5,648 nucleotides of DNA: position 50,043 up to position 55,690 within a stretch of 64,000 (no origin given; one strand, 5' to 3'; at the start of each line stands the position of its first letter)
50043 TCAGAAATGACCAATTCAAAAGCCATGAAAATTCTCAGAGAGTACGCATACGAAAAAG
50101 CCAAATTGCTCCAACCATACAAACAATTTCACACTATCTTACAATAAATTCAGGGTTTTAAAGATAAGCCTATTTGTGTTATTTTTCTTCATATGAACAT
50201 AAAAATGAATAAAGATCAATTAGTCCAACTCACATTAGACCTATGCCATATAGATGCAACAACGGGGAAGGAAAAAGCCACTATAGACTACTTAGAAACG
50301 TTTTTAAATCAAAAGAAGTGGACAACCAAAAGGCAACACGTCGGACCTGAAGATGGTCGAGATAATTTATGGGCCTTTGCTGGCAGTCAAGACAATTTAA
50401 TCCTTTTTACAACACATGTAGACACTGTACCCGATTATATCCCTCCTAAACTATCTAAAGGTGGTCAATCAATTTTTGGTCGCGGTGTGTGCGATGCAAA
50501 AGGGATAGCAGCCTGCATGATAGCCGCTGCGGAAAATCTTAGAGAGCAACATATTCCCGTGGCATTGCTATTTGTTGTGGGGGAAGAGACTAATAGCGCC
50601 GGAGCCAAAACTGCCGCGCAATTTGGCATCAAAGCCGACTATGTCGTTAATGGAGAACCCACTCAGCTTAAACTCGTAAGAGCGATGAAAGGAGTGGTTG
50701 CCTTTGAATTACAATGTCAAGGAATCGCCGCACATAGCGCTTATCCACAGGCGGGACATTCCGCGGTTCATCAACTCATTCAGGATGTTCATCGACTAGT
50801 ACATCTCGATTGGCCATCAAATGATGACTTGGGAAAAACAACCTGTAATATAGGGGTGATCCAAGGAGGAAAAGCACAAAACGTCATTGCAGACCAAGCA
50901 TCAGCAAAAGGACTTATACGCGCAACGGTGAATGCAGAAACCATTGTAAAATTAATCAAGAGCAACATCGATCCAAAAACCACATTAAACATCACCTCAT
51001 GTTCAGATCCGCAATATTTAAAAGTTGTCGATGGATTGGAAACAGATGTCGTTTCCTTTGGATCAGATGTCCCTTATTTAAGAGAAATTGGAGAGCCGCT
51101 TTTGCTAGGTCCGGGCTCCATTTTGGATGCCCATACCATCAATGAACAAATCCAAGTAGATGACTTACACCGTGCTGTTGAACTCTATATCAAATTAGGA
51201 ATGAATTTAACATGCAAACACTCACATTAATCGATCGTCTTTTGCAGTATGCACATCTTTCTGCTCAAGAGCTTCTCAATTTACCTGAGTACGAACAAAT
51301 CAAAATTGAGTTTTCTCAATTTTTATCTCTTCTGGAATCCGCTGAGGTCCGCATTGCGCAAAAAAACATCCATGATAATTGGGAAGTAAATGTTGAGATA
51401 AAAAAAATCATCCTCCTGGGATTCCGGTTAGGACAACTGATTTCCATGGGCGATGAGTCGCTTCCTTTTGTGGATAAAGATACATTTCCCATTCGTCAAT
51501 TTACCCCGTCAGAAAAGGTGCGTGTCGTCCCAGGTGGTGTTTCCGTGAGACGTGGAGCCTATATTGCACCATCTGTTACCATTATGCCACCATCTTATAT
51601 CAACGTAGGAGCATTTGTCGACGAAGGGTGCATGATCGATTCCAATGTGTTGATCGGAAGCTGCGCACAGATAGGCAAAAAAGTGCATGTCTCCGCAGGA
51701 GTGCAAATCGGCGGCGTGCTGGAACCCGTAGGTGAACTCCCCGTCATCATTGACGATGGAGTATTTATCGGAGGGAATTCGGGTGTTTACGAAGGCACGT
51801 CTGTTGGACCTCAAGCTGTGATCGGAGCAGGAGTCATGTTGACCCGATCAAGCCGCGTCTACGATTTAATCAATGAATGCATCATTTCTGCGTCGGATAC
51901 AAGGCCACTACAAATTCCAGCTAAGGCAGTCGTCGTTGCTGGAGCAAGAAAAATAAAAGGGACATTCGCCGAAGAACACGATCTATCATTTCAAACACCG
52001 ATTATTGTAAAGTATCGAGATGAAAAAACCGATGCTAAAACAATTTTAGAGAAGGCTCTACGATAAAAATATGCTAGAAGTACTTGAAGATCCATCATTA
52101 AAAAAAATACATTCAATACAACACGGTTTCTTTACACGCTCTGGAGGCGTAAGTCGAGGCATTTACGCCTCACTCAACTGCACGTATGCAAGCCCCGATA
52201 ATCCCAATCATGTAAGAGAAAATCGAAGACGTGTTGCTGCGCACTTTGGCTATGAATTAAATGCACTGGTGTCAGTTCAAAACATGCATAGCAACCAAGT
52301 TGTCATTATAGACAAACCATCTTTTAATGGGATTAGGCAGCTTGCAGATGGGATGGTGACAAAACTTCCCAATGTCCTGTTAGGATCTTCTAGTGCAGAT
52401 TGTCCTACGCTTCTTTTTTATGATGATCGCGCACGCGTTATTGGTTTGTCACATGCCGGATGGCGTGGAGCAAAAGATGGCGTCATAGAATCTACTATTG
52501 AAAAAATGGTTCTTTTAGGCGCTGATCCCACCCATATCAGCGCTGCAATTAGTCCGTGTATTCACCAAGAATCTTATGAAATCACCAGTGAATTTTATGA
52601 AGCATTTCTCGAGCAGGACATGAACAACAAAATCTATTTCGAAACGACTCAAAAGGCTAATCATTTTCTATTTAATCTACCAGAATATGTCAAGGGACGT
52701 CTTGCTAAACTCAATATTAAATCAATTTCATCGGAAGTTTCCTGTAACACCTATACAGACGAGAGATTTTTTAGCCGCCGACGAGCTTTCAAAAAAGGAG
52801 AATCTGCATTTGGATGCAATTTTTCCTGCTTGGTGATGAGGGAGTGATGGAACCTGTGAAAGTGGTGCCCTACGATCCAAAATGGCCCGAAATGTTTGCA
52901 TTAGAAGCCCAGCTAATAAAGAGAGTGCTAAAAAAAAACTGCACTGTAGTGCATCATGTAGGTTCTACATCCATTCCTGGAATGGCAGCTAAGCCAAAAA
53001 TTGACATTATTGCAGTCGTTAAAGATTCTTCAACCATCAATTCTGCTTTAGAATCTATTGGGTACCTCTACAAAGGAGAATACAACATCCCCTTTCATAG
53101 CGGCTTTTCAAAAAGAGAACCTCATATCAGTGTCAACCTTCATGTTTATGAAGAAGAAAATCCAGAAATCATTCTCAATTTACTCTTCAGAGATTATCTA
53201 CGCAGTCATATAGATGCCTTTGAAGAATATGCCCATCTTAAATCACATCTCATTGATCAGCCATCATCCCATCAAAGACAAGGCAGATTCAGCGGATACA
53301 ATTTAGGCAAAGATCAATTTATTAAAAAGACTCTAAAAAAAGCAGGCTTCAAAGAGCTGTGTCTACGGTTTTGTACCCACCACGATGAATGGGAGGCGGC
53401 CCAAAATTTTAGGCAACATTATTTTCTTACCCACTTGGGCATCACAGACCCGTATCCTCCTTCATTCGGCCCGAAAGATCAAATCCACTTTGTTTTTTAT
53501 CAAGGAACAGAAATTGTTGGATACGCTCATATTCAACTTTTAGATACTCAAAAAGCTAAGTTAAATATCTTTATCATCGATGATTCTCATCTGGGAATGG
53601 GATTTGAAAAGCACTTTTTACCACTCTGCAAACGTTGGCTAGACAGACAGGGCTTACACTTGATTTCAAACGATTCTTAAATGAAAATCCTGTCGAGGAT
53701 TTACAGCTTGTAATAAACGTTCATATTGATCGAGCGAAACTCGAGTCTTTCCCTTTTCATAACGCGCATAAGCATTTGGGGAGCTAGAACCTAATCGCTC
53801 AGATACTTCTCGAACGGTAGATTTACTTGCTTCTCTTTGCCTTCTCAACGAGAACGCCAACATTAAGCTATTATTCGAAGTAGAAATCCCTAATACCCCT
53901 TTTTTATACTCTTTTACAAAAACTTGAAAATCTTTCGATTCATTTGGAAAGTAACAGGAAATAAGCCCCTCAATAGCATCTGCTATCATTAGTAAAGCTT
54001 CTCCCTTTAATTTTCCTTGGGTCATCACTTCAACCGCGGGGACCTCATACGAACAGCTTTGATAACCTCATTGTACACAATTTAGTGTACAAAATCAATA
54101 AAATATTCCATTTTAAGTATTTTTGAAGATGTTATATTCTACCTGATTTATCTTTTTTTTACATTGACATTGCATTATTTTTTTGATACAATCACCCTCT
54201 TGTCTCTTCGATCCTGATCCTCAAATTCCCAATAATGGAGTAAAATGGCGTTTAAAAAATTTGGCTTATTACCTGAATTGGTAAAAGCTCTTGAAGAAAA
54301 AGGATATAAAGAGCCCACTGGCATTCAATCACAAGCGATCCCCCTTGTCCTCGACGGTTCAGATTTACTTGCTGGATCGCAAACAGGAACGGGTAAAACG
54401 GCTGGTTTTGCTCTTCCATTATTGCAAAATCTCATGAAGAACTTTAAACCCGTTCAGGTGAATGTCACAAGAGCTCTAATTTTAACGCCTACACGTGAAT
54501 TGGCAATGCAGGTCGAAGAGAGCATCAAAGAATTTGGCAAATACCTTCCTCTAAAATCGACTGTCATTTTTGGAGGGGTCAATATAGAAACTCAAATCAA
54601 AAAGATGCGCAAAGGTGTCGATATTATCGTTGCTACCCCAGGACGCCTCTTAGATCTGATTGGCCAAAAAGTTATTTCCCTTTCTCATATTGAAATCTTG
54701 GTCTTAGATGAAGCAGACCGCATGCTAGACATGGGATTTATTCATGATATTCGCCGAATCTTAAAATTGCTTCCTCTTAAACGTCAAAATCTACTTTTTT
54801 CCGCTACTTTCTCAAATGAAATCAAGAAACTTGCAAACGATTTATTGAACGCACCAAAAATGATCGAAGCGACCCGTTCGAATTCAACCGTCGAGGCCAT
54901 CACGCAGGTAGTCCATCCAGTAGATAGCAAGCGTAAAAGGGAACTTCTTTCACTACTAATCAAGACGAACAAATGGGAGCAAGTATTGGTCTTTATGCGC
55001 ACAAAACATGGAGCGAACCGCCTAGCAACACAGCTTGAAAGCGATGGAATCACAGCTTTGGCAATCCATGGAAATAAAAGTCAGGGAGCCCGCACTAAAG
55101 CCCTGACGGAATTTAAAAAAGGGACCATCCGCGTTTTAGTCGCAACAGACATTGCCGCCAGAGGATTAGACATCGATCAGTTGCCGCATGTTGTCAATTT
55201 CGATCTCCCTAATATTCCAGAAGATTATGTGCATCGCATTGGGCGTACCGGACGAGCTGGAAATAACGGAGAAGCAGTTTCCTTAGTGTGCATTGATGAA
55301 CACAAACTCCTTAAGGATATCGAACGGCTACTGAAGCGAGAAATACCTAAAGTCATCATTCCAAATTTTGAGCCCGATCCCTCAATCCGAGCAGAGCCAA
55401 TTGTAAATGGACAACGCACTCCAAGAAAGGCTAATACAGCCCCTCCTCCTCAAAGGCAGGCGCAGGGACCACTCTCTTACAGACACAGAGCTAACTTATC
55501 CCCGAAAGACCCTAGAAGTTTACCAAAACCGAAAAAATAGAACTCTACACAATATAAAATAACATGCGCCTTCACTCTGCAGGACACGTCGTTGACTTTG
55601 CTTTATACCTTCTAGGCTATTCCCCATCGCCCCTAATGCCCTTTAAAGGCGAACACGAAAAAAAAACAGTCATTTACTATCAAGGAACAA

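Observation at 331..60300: At least six unrelated families of long GC-rich palindromes occupy gene boundaries; every open convergent junction carries one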

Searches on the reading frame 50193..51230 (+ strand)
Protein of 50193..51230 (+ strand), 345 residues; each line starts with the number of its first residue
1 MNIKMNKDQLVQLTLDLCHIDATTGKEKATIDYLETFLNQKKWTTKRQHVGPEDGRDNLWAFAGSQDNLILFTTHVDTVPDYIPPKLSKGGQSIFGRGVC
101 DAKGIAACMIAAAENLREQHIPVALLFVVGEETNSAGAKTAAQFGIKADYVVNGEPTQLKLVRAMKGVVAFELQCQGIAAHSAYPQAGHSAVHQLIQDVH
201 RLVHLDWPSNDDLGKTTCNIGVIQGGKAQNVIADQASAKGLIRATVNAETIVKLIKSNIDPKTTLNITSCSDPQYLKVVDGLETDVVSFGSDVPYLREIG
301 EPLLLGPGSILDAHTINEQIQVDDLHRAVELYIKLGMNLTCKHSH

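Call 80: search_protein_families(library=pfam, proteins=[window:50193-51230:+], max_evalue=0.01)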
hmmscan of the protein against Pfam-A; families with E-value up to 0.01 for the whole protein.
window:50193-51230:+ (345 aa): 3 families
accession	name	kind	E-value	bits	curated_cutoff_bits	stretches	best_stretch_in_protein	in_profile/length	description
PF01546.33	Peptidase_M20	-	3e-22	80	24.6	1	71-335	1-203/206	Peptidase family M20/M25/M40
PF07687.19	M20_dimer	-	1.2e-18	67.5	21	1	164-257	2-97/107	Peptidase dimerisation domain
PF04389.22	Peptidase_M28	-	0.00028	21.1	21.3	1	64-153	8-91/193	Peptidase family M28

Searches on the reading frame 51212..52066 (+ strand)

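Call 80: search_protein_families(library=pfam, proteins=[window:51212-52066:+], max_evalue=0.01)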
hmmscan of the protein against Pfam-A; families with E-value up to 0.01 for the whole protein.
window:51212-52066:+ (284 aa): 4 families
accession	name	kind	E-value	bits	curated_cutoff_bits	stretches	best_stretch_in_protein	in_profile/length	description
PF00132.30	Hexapep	-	1.6e-13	50.2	27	2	178-211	2-35/36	Bacterial transferase hexapeptide (six repeats)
PF14602.12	Hexapep_2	-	7.4e-10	38.8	27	1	177-212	1-34/34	Hexapeptide repeat of succinyl-transferase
PF14805.11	THDPS_N_2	-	4.2e-07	30.5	25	1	29-73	24-67/67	Tetrahydrodipicolinate N-succinyltransferase N-terminal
PF25084.1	LbH_EIF2B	-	0.004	17.6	54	1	129-217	5-88/105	EIF2B subunit epsilon LbH domain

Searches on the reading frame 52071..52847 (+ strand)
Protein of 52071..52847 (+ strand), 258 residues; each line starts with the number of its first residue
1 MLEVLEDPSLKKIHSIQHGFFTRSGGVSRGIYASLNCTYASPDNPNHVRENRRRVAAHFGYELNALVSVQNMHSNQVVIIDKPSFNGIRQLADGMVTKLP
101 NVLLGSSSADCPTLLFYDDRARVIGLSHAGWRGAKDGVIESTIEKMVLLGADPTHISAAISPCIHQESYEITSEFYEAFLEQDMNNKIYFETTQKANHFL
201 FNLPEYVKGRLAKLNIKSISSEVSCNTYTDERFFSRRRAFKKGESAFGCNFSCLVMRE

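Call 80: search_protein_families(library=pfam, proteins=[window:52071-52847:+], max_evalue=0.01)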
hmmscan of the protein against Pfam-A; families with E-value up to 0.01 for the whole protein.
window:52071-52847:+ (258 aa): 1 family
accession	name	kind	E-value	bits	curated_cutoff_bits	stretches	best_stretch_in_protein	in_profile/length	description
PF02578.20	Cu-oxidase_4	-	8.2e-61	205.9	22.9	1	21-244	1-232/238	Multi-copper polyphenol oxidoreductase laccase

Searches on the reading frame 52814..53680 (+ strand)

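Call 67: search_protein_families(library=ncbifam, proteins=[window:52814-53680:+], max_evalue=0.01)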
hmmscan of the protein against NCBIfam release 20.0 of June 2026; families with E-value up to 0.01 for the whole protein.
window:52814-53680:+ (288 aa): 1 family
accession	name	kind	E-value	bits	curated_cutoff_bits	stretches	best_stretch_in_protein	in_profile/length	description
NF002879.0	PRK03333.1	equivalog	1.1e-14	54.3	215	1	12-176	209-383/395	dephospho-CoA kinase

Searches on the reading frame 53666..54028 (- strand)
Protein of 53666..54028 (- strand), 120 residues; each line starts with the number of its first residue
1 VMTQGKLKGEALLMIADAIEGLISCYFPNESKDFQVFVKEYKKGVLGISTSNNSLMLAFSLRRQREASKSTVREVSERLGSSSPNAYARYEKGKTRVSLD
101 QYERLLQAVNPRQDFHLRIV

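Call 67: search_protein_families(library=ncbifam, proteins=[window:53666-54028:-], max_evalue=0.01)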
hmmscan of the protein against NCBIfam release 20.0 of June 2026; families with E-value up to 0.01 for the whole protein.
window:53666-54028:- (120 aa): 2 families
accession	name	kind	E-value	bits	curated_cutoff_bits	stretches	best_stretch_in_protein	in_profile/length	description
TIGR03830.1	CxxCG_CxxCG_HTH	subfamily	0.00081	19.2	61.8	1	39-108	48-115/127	type II TA system antitoxin MqsA family protein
NF041951.1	phage_RstR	subfamily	0.0063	16.8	80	1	58-110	4-55/108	RstR family transcriptional repressor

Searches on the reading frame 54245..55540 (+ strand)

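Call 23: search_protein_families(library=pfam, proteins=[window:54245-55540:+])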
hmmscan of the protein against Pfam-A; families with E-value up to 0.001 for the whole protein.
window:54245-55540:+ (431 aa): 3 families
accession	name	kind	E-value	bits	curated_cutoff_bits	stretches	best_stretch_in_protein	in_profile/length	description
PF00270.35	DEAD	-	1.7e-48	164.9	26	1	25-195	1-166/167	DEAD/DEAH box helicase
PF00271.37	Helicase_C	-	3.4e-32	111.4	23.5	1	232-339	3-110/110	Helicase conserved C-terminal domain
PF04851.21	ResIII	-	1e-07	32.5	22.5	1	42-190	27-163/164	Type III restriction enzyme, res subunit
